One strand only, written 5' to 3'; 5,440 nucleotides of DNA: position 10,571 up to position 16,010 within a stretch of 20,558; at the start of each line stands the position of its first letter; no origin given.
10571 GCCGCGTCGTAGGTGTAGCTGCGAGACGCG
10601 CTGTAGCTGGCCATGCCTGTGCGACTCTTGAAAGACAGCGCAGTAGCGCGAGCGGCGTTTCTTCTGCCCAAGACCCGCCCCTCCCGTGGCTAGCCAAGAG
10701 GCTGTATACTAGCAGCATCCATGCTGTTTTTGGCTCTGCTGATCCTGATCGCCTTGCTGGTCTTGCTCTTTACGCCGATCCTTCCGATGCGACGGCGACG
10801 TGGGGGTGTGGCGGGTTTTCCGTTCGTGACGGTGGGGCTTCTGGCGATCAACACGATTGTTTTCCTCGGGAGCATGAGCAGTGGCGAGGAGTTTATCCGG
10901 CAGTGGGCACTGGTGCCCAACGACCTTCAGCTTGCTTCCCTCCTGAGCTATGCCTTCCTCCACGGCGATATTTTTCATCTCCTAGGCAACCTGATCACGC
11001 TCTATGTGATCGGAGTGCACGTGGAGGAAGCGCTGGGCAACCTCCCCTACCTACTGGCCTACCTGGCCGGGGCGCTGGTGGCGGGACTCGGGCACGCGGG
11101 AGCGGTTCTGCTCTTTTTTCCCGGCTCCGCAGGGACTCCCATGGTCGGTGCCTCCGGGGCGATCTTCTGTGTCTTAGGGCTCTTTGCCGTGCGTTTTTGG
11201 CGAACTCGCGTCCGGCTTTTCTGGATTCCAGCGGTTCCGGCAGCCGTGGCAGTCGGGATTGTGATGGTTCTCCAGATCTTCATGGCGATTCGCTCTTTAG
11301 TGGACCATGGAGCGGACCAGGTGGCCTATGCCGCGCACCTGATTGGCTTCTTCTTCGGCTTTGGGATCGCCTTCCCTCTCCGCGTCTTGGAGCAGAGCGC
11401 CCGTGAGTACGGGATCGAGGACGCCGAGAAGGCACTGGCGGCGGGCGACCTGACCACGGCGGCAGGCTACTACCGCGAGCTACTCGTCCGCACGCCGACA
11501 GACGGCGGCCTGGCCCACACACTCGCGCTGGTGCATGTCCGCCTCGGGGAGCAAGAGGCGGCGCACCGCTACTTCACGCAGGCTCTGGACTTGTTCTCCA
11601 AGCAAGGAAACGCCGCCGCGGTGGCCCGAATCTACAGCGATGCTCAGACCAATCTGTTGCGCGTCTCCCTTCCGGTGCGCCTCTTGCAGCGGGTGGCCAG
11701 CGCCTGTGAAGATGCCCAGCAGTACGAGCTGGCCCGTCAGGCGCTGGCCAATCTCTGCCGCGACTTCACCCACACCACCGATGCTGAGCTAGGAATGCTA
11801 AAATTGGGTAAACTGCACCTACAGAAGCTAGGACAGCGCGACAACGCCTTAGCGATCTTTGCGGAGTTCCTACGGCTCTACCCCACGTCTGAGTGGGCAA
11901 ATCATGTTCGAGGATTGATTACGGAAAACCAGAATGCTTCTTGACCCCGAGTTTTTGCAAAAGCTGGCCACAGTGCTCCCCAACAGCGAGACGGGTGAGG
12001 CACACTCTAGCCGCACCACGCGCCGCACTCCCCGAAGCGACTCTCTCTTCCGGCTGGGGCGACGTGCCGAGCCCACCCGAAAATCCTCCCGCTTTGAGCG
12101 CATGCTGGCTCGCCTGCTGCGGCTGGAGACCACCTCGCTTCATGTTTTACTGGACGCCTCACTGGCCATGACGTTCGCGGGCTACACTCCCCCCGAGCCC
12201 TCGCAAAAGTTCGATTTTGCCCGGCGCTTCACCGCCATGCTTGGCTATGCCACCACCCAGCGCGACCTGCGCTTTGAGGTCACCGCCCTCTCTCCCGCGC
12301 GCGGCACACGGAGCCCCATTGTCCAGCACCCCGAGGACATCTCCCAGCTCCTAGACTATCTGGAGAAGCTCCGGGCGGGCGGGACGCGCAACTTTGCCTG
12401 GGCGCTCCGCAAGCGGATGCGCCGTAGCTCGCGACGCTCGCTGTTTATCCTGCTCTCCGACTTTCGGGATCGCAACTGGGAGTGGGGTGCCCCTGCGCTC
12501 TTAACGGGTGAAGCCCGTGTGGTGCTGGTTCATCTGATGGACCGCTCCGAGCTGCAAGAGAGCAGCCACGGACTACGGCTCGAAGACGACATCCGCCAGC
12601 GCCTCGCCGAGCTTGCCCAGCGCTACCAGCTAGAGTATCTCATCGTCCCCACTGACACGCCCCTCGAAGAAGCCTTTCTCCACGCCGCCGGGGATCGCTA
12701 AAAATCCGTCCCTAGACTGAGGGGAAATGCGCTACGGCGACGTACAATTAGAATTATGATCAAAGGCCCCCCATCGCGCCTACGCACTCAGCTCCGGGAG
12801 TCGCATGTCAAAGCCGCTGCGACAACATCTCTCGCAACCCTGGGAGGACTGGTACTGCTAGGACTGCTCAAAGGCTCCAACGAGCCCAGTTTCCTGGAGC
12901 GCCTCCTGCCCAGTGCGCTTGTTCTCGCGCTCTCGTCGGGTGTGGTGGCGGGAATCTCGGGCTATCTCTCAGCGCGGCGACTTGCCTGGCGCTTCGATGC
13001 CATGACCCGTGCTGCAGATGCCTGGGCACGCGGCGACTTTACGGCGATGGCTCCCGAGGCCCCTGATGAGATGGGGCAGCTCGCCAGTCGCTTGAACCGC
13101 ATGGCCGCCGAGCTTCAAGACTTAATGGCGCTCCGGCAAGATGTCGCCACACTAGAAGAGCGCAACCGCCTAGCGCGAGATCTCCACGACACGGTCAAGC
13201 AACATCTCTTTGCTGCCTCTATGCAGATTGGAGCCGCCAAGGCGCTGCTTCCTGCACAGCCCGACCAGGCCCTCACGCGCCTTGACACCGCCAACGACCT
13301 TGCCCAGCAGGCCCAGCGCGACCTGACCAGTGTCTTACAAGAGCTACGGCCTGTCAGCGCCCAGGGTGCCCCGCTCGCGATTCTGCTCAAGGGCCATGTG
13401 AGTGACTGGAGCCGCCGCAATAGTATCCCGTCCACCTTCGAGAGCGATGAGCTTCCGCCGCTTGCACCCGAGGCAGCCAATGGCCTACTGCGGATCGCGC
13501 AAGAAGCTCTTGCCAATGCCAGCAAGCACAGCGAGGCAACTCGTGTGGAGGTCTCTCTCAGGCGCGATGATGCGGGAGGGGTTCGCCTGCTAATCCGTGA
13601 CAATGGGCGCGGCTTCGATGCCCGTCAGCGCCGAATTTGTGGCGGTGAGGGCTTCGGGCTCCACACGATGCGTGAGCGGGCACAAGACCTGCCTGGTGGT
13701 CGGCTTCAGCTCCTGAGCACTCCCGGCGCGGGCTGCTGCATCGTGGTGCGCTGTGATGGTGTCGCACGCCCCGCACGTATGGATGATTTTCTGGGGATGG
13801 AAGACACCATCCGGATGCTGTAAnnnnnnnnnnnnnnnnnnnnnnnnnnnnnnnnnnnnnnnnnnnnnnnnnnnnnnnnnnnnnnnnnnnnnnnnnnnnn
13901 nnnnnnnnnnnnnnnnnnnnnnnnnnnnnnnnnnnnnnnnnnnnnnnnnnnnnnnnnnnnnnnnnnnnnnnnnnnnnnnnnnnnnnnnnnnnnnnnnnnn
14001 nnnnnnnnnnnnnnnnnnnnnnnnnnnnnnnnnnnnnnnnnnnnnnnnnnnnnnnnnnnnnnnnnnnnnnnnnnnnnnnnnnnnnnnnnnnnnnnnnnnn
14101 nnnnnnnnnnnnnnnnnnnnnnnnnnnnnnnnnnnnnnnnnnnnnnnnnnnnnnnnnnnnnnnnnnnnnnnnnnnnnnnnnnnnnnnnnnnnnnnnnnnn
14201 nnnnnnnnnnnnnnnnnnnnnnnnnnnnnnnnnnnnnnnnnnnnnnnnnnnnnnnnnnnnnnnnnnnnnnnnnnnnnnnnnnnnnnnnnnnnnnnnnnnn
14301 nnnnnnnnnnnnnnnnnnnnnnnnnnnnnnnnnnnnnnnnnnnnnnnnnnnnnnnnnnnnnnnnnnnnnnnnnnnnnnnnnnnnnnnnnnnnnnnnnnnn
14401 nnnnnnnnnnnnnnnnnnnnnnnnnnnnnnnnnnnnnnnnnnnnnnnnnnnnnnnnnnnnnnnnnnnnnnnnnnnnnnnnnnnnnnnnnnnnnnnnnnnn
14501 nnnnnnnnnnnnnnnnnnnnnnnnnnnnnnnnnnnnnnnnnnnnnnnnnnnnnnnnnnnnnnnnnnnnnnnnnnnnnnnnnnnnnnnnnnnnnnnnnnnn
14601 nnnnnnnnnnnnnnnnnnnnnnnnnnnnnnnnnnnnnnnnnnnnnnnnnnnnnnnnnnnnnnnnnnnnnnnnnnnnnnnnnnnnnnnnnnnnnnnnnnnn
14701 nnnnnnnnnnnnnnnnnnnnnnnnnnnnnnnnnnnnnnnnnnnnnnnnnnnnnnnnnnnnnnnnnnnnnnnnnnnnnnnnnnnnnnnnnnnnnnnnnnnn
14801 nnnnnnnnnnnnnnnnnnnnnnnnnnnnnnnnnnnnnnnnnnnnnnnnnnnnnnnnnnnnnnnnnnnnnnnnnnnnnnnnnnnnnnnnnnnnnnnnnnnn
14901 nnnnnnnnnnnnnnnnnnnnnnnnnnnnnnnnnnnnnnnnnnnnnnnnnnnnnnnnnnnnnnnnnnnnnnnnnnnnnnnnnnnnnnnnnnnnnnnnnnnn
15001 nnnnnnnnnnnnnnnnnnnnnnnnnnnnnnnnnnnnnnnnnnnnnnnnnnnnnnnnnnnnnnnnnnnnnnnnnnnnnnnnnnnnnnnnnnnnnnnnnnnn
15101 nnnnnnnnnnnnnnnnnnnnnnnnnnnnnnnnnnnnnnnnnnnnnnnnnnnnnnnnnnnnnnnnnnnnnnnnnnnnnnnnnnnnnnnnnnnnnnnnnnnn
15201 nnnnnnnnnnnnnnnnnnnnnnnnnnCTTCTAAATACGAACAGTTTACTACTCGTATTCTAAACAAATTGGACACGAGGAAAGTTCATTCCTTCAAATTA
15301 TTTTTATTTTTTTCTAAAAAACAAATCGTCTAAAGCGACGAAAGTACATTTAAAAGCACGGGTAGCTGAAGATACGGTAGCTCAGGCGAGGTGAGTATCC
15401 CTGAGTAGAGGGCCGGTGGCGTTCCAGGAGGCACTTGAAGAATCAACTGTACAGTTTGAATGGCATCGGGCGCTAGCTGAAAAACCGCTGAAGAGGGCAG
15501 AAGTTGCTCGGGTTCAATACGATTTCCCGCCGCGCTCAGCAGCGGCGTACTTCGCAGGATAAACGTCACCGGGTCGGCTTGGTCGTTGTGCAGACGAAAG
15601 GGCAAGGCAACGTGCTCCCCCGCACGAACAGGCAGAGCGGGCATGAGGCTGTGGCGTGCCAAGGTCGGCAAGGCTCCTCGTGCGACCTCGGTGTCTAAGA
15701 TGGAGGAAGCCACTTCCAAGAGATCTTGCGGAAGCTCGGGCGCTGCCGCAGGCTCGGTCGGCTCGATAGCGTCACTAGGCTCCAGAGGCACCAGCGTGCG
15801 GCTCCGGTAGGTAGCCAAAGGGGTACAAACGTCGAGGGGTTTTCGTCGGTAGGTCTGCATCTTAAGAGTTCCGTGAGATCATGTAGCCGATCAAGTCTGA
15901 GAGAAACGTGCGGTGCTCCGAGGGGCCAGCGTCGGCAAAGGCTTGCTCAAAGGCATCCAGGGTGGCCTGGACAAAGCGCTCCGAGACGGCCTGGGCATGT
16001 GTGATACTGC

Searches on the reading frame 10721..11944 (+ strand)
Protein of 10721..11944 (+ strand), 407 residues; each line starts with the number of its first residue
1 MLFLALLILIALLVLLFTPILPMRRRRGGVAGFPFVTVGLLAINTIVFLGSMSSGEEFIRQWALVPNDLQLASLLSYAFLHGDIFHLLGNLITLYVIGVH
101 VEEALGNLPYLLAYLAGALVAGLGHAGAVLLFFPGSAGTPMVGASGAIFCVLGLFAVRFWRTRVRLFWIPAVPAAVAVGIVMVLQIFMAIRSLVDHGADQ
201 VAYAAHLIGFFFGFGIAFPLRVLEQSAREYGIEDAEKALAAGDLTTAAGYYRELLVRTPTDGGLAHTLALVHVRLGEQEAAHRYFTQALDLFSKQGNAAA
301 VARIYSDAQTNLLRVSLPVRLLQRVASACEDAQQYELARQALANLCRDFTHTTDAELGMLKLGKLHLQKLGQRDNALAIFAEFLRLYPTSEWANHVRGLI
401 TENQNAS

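Call 6: search_protein_families(library=pfam, proteins=[window:10721-11944:+], max_evalue=0.01)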
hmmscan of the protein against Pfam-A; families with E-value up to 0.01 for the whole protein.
window:10721-11944:+ (407 aa): 9 families
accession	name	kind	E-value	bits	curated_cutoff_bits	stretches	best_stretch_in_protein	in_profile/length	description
PF01694.28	Rhomboid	-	1.1e-25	90.9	22.6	1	70-220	3-140/143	Rhomboid domain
PF13428.12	TPR_14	-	1.9e-09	37.7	23.5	0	367-395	11-39/44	Tetratricopeptide repeat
PF13174.12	TPR_6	-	9.8e-08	32.6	26.3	1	359-390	3-33/33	Tetratricopeptide repeat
PF07719.23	TPR_2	-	5.1e-07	29.8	27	0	266-292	5-31/34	Tetratricopeptide repeat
PF13181.12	TPR_8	-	5.9e-05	23.4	25.7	0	266-291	5-30/34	Tetratricopeptide repeat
PF23300.3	HEAT_Nup120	-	0.00029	21.1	29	0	238-344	36-150/170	Nucleoporin Nup120, HEAT repeats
PF13432.12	TPR_16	-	0.00039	21.3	32.7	0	267-301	2-33/65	Tetratricopeptide repeat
PF13176.12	TPR_7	-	0.0047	17.4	27.9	0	361-388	4-30/36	Tetratricopeptide repeat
PF13424.12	TPR_12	-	0.0065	17.1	30.1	1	265-293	48-76/77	Tetratricopeptide repeat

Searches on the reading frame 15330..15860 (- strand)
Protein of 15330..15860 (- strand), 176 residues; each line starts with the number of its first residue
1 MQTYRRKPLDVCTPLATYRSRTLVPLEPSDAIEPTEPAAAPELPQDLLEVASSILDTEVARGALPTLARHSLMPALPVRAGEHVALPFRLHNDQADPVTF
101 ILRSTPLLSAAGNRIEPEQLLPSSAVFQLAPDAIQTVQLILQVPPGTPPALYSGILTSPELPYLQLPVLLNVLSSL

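Call 6: search_protein_families(library=pfam, proteins=[window:15330-15860:-], max_evalue=0.01)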
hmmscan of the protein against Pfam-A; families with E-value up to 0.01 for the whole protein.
window:15330-15860:- (176 aa): 0 families

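Call 9: search_protein_families(library=ncbifam, proteins=[window:15330-15860:-], max_evalue=0.01)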
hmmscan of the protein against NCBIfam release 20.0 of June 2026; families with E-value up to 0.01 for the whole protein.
window:15330-15860:- (176 aa): 0 families

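Call 85: search_protein_families(library=padloc, proteins=[window:15330-15860:-], max_evalue=0.001)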
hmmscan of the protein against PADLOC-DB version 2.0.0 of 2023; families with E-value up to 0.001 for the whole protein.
window:15330-15860:- (176 aa): 0 families

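Call 86: search_protein_families(library=phrogs, proteins=[window:15330-15860:-], max_evalue=0.001)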
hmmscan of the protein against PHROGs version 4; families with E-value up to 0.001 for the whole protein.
window:15330-15860:- (176 aa): 0 families
